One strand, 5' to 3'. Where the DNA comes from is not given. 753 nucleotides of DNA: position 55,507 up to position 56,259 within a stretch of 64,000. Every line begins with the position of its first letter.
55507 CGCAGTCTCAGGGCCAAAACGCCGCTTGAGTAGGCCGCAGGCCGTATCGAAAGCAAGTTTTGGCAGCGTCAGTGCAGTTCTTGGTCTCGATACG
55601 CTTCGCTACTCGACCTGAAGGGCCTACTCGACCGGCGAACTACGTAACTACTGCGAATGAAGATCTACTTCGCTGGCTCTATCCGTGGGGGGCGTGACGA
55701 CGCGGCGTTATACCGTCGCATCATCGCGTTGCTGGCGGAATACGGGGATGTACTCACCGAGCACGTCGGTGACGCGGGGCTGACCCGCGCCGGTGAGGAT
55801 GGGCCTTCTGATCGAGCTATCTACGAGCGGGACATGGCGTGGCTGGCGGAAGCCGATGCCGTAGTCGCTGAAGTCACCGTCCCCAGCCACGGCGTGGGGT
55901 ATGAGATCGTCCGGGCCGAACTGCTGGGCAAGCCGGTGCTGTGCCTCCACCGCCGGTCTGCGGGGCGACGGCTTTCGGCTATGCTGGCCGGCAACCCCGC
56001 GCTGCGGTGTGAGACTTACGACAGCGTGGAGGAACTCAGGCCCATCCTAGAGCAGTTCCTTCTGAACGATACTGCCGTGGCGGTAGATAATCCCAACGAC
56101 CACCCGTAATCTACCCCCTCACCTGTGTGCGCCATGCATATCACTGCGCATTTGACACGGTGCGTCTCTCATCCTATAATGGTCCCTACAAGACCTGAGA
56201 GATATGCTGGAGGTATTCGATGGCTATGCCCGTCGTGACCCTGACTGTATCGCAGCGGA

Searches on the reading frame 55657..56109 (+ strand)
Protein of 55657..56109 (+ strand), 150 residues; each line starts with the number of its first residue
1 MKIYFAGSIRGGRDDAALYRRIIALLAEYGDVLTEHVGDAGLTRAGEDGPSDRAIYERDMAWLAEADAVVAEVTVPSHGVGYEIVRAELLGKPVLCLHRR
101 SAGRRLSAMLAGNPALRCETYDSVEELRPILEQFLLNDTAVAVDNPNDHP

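Call 48: search_protein_families(library=pfam, proteins=[window:55657-56109:+], max_evalue=0.00001)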
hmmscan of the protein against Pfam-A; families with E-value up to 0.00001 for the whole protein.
window:55657-56109:+ (150 aa): 1 family
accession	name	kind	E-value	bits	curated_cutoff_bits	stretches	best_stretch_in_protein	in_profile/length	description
PF05014.21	Nuc_deoxyrib_tr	-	3e-15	56.8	28.8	1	3-99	1-98/117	Nucleoside 2-deoxyribosyltransferase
